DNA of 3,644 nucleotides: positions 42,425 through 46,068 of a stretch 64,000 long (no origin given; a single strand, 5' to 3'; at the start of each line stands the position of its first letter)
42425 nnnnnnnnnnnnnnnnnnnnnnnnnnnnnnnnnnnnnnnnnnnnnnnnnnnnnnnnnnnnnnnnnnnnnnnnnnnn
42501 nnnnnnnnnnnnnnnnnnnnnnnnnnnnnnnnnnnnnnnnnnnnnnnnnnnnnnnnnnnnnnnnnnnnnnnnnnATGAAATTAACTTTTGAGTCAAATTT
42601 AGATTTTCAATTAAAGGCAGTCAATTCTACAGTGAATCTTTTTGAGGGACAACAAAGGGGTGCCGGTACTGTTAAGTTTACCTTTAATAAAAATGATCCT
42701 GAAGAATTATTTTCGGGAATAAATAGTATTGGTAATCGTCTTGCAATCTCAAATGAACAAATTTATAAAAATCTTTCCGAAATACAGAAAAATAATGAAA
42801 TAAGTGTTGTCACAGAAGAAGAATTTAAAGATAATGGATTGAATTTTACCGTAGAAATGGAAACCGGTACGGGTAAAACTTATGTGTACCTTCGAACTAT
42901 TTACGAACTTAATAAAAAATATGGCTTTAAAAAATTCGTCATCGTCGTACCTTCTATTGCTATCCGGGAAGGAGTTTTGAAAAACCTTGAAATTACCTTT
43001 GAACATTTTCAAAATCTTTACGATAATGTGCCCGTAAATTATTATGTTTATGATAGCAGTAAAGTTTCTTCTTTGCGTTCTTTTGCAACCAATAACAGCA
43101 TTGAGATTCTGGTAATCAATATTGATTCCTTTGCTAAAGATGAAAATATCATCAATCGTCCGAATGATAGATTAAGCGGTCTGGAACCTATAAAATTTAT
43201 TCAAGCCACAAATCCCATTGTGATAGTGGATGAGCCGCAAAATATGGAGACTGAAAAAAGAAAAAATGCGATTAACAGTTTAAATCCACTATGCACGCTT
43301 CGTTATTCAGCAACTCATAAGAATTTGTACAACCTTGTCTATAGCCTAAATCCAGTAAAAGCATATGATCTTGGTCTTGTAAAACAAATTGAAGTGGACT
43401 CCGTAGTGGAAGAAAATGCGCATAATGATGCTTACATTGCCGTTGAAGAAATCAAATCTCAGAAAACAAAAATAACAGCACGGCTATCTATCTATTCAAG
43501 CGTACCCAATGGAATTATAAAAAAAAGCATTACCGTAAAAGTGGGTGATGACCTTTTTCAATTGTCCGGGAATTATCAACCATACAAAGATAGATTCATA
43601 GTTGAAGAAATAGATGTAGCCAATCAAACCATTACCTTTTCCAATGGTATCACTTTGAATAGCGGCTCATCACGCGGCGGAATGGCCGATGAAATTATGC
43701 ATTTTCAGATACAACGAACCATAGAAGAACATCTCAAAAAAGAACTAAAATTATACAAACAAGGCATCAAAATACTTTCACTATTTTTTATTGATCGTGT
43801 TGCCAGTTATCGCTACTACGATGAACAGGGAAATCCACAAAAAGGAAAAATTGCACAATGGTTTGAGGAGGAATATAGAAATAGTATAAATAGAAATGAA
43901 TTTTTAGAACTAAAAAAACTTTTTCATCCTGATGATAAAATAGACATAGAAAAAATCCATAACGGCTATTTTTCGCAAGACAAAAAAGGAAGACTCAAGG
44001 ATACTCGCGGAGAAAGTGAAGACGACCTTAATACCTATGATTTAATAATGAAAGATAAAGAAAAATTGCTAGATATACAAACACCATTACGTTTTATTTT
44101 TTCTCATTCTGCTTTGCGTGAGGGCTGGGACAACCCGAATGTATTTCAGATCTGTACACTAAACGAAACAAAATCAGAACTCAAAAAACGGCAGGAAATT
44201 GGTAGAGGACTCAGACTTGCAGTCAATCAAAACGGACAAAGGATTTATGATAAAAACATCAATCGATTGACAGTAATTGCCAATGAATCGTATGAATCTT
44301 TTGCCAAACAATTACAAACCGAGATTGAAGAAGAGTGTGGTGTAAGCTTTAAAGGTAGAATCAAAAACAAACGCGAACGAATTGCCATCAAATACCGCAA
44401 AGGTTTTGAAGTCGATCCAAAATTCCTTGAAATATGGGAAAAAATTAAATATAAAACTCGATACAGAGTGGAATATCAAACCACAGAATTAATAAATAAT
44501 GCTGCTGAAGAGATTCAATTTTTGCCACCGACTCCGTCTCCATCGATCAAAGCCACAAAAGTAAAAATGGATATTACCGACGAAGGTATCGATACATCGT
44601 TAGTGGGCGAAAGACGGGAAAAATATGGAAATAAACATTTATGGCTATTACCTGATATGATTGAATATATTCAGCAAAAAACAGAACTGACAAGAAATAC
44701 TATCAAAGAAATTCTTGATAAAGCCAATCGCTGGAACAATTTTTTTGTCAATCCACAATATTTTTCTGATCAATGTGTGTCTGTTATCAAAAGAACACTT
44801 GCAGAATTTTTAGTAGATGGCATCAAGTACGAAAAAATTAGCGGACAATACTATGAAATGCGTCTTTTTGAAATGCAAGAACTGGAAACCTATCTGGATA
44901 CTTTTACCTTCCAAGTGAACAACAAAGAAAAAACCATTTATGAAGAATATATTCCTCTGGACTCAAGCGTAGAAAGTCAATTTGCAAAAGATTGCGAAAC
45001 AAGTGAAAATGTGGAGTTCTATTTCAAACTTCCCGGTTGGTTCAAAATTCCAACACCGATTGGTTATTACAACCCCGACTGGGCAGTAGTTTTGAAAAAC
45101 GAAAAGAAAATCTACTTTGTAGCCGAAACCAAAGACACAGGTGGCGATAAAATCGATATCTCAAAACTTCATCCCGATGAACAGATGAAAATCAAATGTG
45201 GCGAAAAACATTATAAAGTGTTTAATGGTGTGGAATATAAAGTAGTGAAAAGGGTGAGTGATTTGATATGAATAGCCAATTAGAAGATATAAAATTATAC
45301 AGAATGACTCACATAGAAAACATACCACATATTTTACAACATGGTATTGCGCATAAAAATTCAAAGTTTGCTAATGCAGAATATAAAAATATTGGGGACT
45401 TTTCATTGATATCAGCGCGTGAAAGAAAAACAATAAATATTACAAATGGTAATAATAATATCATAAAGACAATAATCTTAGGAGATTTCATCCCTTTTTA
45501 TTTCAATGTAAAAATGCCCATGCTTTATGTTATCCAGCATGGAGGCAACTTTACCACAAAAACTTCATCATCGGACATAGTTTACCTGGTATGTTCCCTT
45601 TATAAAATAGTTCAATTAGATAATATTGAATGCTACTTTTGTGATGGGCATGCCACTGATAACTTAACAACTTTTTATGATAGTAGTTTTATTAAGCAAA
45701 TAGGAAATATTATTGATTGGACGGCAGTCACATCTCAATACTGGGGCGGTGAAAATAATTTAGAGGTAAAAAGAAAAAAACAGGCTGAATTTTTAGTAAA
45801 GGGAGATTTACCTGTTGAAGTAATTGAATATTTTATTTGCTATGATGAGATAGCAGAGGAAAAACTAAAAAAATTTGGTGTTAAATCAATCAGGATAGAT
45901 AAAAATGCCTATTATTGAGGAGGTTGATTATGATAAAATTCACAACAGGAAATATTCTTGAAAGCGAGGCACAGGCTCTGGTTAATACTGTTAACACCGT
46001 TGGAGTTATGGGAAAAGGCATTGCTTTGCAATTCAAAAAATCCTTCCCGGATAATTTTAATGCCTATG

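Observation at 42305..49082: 6.5-kb defence island (Type III R-M plus DarTG) bounded by ~29-bp inverted repeats within AT-rich non-coding flanks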

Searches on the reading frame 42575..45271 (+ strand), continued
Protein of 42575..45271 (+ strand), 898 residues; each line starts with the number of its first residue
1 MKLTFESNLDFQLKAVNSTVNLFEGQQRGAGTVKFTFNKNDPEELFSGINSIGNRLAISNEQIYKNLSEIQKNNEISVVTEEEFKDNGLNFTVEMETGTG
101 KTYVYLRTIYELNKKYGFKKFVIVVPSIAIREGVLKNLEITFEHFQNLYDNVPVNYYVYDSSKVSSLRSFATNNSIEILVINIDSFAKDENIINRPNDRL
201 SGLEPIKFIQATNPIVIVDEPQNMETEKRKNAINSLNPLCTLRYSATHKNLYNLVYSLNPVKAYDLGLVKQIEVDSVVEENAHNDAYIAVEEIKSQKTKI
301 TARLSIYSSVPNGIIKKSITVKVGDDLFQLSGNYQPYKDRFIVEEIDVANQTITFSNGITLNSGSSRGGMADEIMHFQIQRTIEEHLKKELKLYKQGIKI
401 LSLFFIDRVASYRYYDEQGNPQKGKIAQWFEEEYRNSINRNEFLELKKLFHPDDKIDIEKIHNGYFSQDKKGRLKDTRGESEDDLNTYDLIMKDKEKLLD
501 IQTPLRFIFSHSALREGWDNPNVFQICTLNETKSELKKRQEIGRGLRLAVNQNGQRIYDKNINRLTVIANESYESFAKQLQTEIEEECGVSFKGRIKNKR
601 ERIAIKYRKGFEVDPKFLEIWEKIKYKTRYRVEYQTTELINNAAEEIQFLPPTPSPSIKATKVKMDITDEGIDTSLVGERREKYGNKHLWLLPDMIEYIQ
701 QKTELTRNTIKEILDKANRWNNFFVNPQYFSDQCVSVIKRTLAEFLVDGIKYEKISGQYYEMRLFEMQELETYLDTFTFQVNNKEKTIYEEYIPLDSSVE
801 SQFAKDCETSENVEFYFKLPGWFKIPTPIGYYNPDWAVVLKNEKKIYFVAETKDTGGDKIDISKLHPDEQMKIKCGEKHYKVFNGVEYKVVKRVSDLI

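Call 49: find_encoding_contigs(protein=P0242, flank=10000, max_places=3)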
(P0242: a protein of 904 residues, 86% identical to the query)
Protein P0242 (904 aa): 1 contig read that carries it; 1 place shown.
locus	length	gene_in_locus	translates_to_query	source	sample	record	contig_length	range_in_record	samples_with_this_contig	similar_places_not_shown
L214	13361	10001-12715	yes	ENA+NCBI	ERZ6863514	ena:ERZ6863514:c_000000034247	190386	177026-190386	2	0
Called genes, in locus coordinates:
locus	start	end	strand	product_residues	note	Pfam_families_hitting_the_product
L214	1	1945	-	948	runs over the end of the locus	PF02463:SMC_N (faint), PF03193:RsgA_GTPase (faint), PF13555:AAA_29 (faint), PF20703:nSTAND1 (faint), PF00005:ABC_tran (faint), PF13191:AAA_16 (faint), PF17760:UvrA_inter, PF17755:UvrA_DNA-bind, +2 more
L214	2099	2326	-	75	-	-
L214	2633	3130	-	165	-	-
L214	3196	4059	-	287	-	PF00459:Inositol_P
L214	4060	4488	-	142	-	-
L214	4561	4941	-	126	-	-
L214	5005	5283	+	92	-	PF00708:Acylphosphatase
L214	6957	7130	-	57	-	PF08011:PDDEXK_9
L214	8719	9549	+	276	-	PF01555:N6_N4_Mtase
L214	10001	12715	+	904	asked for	PF00270:DEAD, PF04851:ResIII, PF19778:RE_endonuc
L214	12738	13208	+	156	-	PF02463:SMC_N (weak), PF11398:DUF2813 (faint), PF13175:AAA_15, PF13476:AAA_23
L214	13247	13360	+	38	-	?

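Call 50: find_encoding_contigs(protein=P0243, flank=10000, max_places=3)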
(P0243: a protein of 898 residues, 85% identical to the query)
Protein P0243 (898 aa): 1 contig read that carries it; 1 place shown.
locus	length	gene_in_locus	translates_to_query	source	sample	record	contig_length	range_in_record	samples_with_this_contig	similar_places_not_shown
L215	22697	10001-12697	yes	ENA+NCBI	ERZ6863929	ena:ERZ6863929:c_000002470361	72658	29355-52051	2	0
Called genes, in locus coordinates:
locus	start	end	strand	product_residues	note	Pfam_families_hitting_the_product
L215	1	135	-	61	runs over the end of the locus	-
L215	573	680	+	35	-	-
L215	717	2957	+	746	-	PF03235:GmrSD_N, PF07510:GmrSD_C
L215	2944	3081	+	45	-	-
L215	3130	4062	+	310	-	PF06114:Peptidase_M78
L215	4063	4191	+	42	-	PF14367:DUF4411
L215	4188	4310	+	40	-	-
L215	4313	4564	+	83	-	-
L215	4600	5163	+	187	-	PF01613:Flavin_Reduct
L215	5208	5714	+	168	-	PF00881:Nitroreductase, PF14512:TM1586_NiRdase (weak), PF00881:Nitroreductase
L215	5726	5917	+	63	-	-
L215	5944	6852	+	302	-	-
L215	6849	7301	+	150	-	PF21818:DUF6884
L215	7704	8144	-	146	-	PF14294:DUF4372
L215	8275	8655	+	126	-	-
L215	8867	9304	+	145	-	-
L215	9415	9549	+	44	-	-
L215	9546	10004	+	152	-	-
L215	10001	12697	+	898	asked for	PF04851:ResIII, PF00270:DEAD, PF19778:RE_endonuc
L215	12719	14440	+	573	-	PF02463:SMC_N (weak), PF11398:DUF2813 (weak), PF13175:AAA_15, PF13304:AAA_21, PF20469:OLD-like_TOPRIM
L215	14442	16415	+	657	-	PF01555:N6_N4_Mtase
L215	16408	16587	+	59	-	-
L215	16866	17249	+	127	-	-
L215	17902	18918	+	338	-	PF01070:FMN_dh, PF01645:Glu_synthase, PF00478:IMPDH (weak)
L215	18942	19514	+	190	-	PF01330:RuvA_N, PF00633:HHH (faint), PF12836:HHH_3 (faint), PF14520:HHH_5, PF21176:RecR_HhH (faint), PF07499:RuvA_C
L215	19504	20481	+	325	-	PF03215:Rad17 (weak), PF05496:RuvB_N, PF01078:Mg_chelatase (faint), PF00004:AAA, PF07728:AAA_5 (faint), PF17864:AAA_lid_4, PF05491:WHD_RuvB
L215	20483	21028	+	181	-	PF02677:QueH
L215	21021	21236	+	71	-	PF11146:DUF2905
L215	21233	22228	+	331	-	PF08486:SpoIID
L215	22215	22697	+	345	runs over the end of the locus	PF02547:Queuosine_synth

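Call 55: search_protein_families(library=pfam, proteins=[L213:12723-13744:+, L212:12721-14475:+, L212:14457-16418:+])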
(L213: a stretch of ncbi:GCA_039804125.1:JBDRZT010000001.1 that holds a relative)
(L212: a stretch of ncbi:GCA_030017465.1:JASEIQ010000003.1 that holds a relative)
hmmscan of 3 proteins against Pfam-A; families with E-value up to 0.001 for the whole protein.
L213:12723-13744:+ (340 aa): 1 family
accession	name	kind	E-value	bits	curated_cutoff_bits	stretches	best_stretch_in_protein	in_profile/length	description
PF03235.19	GmrSD_N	-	1.1e-34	120.7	33.2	1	13-224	7-199/199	GmrSD restriction endonuclease, N-terminal domain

L212:12721-14475:+ (584 aa): 5 families
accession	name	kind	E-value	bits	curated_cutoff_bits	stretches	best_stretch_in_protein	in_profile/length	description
PF13175.12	AAA_15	-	1.3e-32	114.3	32.1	1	1-340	1-374/374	AAA ATPase domain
PF20469.4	OLD-like_TOPRIM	-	4e-17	62.9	23.2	1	433-498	1-67/67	Overcoming lysogenization defect protein-like, TOPRIM domain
PF13304.12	AAA_21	-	8.5e-17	62.6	27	1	26-340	3-303/304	AAA domain, putative AbiEii toxin, Type IV TA system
PF11398.14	DUF2813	-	6e-14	52.6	21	2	1-77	1-80/372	Protein of unknown function (DUF2813)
PF02463.25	SMC_N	-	3.9e-08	33.4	40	1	3-43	2-45/220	RecF/RecN/SMC N terminal domain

L212:14457-16418:+ (653 aa): 1 family
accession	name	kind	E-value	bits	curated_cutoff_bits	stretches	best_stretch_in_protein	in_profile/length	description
PF01555.25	N6_N4_Mtase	-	9.7e-36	124.2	26.7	1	108-451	1-205/221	DNA methylase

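Call 63: find_encoding_contigs(protein=P0252, flank=10000, max_places=2)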
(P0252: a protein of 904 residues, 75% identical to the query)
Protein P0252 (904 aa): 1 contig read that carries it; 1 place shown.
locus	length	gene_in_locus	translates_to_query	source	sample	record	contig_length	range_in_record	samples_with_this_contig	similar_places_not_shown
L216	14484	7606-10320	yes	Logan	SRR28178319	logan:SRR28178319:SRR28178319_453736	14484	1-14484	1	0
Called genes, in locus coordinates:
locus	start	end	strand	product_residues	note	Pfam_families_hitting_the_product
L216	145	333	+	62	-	-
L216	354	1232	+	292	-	-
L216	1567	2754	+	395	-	PF00580:UvrD-helicase, PF13245:AAA_19 (faint)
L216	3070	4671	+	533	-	PF13361:UvrD_C, PF13538:UvrD_C_2 (faint)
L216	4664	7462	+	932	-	PF12705:PDDEXK_1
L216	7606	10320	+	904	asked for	PF04851:ResIII, PF00270:DEAD, PF19778:RE_endonuc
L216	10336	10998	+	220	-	PF14487:DarT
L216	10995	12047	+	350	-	PF01661:Macro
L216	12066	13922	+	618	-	PF01555:N6_N4_Mtase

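Call 64: find_encoding_contigs(protein=P0251, flank=10000, max_places=2)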
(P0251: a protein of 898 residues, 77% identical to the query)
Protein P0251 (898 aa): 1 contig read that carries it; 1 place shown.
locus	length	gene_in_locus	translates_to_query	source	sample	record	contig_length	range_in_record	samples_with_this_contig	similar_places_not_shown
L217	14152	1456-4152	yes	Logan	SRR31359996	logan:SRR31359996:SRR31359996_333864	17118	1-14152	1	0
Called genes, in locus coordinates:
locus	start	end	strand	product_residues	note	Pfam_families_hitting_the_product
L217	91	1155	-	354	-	-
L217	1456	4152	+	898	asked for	PF04851:ResIII, PF00270:DEAD, PF19778:RE_endonuc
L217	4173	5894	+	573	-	PF02463:SMC_N (weak), PF11398:DUF2813, PF13175:AAA_15, PF13304:AAA_21, PF20469:OLD-like_TOPRIM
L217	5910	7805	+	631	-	PF01555:N6_N4_Mtase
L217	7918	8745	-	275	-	PF12849:PBP_like_2, PF01547:SBP_bac_1, PF13531:SBP_bac_11, PF12727:PBP_like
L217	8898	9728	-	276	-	PF12849:PBP_like_2, PF01547:SBP_bac_1, PF13531:SBP_bac_11, PF12727:PBP_like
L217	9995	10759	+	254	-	PF00005:ABC_tran, PF02463:SMC_N, PF13304:AAA_21 (faint)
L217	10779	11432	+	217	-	PF01895:PhoU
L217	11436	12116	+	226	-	PF00072:Response_reg, PF00486:Trans_reg_C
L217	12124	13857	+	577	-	PF16736:sCache_like (faint), PF00512:HisKA, PF02518:HATPase_c, PF13589:HATPase_c_3 (weak)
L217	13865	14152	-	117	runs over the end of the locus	PF12441:CopG_antitoxin (weak)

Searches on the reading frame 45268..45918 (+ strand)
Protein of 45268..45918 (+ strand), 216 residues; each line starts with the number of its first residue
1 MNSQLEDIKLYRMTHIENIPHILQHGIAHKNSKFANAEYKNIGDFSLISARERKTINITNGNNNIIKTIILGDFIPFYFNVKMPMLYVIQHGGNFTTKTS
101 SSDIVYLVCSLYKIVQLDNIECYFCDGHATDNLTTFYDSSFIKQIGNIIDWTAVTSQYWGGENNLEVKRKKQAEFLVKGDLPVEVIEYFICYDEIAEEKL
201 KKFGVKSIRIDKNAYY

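Call 7: search_protein_families(library=pfam, proteins=[window:45268-45918:+])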
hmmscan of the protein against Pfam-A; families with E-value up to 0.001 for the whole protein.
window:45268-45918:+ (216 aa): 1 family
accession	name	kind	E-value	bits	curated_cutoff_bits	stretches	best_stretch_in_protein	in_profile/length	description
PF14487.12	DarT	-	1e-42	146.6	22.5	1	11-212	1-197/201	ssDNA thymidine ADP-ribosyltransferase, DarT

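Call 8: search_protein_families(library=padloc, proteins=[window:45268-45918:+])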
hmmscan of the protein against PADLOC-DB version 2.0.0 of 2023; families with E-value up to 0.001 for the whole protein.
window:45268-45918:+ (216 aa): 1 family
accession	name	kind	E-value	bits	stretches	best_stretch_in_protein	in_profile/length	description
PDLC02991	DarT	-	1.4e-51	173.2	1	2-216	4-196/196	-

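Call 31: search_protein_families(library=ncbifam, proteins=[window:45268-45918:+], max_evalue=0.01)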
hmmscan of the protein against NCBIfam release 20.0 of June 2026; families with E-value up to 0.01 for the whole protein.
window:45268-45918:+ (216 aa): 1 family
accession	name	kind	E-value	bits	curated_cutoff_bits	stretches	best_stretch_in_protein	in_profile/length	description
NF048013.1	toxin_DarT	equivalog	7.2e-47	159.8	150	1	10-203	1-186/204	type II toxin-antitoxin system toxin DNA ADP-ribosyl transferase DarT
